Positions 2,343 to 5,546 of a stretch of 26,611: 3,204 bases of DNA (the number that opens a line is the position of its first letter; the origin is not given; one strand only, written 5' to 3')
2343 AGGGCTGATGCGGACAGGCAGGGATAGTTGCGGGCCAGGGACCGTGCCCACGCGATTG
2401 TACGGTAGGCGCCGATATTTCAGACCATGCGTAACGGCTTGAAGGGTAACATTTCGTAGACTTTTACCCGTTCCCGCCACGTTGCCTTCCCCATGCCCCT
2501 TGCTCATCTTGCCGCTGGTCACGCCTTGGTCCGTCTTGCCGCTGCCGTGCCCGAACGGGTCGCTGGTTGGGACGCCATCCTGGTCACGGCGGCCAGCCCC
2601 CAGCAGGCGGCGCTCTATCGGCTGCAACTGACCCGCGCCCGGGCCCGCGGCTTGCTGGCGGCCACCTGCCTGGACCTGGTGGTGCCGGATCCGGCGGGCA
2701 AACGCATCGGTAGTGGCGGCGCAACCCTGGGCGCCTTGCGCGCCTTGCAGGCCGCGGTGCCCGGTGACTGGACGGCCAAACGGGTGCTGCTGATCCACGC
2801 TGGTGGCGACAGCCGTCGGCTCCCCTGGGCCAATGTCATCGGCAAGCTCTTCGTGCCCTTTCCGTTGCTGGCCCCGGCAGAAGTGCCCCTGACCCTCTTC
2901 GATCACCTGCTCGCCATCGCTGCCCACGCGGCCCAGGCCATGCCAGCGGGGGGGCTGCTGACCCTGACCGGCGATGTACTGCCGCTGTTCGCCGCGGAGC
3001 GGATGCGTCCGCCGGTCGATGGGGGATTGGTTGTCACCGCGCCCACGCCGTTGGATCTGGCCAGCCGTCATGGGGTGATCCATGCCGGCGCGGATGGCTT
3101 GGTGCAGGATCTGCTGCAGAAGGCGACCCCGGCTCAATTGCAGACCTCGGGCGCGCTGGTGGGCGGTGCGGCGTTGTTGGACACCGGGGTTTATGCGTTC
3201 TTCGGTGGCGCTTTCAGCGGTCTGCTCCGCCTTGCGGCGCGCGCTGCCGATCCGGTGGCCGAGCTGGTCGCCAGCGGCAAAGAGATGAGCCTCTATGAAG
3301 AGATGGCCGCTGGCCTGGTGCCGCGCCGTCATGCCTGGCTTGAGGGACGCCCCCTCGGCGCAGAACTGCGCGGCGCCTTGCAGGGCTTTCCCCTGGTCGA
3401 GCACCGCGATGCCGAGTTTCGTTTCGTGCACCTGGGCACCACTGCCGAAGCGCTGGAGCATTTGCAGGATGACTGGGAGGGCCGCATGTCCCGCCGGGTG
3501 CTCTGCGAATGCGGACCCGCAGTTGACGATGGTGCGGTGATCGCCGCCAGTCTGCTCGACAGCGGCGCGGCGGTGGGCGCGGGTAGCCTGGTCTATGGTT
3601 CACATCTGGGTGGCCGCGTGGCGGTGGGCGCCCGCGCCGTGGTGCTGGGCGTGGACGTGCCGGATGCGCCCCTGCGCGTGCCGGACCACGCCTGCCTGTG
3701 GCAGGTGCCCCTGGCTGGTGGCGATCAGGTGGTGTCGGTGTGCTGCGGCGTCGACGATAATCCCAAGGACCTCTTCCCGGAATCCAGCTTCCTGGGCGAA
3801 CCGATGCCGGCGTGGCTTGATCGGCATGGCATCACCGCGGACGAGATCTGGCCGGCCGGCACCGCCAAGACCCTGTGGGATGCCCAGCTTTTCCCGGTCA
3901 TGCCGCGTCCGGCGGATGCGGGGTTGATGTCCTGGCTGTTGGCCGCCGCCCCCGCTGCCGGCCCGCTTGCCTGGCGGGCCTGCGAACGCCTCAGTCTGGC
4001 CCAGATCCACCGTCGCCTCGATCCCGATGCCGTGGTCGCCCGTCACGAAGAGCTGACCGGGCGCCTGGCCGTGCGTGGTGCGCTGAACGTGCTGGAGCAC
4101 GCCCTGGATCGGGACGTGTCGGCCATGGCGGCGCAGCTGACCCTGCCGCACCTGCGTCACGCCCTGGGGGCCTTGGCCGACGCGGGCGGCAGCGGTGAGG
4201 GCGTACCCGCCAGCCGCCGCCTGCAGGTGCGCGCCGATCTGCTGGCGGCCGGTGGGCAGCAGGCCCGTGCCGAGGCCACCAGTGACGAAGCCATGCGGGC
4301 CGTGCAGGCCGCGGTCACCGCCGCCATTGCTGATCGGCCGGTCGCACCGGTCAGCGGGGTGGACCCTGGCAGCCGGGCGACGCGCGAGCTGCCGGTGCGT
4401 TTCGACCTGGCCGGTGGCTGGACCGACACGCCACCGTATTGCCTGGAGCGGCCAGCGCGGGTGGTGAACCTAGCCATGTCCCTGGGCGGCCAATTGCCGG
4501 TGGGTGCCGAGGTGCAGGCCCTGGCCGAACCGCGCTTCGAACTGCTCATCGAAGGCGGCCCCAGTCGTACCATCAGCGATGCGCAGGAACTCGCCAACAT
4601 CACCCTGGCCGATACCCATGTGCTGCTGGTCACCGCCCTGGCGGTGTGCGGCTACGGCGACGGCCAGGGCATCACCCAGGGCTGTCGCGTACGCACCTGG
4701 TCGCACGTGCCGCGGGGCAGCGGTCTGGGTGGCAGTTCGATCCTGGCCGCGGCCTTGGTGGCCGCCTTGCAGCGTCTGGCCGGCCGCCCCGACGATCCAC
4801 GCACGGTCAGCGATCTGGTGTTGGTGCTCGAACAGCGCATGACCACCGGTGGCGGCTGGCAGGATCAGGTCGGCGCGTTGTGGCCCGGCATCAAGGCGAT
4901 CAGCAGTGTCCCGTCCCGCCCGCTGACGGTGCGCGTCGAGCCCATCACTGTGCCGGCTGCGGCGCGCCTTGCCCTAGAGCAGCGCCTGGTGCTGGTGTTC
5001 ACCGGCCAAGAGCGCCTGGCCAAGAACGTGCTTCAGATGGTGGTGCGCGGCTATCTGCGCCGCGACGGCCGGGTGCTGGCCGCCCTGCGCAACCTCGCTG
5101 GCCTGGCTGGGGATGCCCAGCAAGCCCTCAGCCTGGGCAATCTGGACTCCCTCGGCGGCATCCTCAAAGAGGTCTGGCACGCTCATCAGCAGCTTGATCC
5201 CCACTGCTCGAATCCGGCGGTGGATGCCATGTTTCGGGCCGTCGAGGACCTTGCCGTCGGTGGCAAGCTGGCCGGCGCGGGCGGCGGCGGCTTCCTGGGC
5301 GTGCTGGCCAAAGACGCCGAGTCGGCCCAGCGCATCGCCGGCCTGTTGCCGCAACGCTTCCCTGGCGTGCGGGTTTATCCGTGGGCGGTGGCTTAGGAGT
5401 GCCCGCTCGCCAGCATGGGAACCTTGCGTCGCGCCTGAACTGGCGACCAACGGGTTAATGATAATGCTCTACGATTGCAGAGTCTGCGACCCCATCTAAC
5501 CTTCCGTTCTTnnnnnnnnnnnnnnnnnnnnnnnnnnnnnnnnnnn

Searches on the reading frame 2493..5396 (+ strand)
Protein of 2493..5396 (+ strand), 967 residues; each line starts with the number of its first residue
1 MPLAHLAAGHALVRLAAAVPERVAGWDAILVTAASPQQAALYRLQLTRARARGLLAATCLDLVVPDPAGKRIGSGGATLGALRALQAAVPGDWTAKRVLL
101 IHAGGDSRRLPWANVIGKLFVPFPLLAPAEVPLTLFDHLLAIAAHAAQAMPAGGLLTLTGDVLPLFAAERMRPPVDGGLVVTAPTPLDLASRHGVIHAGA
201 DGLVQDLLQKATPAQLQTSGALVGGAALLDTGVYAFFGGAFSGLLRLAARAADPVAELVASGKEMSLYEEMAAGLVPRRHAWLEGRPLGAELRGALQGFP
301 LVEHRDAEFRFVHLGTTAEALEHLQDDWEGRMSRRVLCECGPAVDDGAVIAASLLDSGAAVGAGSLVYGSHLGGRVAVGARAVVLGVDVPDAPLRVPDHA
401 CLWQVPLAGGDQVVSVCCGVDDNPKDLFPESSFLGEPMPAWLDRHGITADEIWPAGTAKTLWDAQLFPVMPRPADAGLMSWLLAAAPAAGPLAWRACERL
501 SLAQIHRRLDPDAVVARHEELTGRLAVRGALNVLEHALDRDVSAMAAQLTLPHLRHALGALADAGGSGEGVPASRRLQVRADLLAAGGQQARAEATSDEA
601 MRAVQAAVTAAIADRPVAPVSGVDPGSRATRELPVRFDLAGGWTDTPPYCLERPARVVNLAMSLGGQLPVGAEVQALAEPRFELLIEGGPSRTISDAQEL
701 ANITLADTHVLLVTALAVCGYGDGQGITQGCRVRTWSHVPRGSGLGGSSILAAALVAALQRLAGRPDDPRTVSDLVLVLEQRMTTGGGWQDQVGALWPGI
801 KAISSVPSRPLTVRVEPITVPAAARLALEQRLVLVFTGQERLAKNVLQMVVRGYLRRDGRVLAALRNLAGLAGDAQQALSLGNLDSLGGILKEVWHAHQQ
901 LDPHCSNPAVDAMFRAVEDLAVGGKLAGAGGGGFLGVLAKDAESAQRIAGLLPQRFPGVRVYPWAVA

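Call 3: search_protein_families(library=pfam, proteins=[window:2493-5396:+], max_evalue=0.1)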
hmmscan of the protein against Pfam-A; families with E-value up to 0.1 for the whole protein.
window:2493-5396:+ (967 aa): 6 families
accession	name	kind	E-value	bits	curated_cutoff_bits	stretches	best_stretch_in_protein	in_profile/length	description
PF07959.18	Fucose_pyrophosphorylase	-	1.2e-70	239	34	1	93-471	4-417/418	Fucose pyrophosphorylase domain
PF00288.32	GHMP_kinases_N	-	2.5e-12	47.3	22.3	1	724-797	15-85/87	GHMP kinases N terminal domain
PF08544.19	GHMP_kinases_C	-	6.6e-07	30.1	21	1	878-950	4-77/85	GHMP kinases C terminal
PF22700.2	MVD-like_N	-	0.014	15.5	27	1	727-775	79-127/157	Diphosphomevalonate decarboxylase-like N-terminal domain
PF13083.13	KH_KhpA-B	-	0.049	14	32.1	0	65-89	37-61/73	KhpA/KhpB, KH domain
PF20143.4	NAD_kinase_C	-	0.055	13.6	23.7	0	796-845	54-107/126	ATP-NAD kinase C-terminal domain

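Call 4: search_protein_families(library=ncbifam, proteins=[window:2493-5396:+], max_evalue=0.1)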
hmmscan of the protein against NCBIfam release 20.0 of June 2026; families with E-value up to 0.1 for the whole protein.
window:2493-5396:+ (967 aa): 10 families
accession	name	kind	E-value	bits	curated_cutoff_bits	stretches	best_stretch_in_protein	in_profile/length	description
NF009948.0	PRK13412.1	equivalog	1.4e-117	393.7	721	1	62-955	52-951/974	bifunctional fucokinase/fucose-1-phosphate guanylyltransferase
NF049969.1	GlMnHpPKinHddA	equivalog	8.2e-22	78.1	600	1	732-940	99-305/338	D-glycero-D-manno-heptose 7-phosphate kinase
TIGR00549.1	mevalon_kin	equivalog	8.8e-12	45.1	163.05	1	731-934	81-272/276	mevalonate kinase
TIGR01920.1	Shik_kin_archae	equivalog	1.2e-05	24.8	126.85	1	723-795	62-136/266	shikimate kinase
NF003036.0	PRK03926.1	equivalog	0.00024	20.3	403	1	729-943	74-271/302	mevalonate kinase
TIGR00191.1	thrB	equivalog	0.0055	15.6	168.25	1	725-789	74-132/304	homoserine kinase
NF003006.0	PRK03817.1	equivalog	0.0091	15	443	1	875-948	249-321/352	galactokinase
NF002288.1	PRK01212.1-4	equivalog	0.014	14.4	194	1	726-772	72-118/303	homoserine kinase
NF052502.1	man1P_GTase_Rv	exception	0.017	14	440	1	336-383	283-329/352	mannose-1-phosphate guanylyltransferase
TIGR00131.1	gal_kin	equivalog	0.06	12.3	226.65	0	874-941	284-352/388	galactokinase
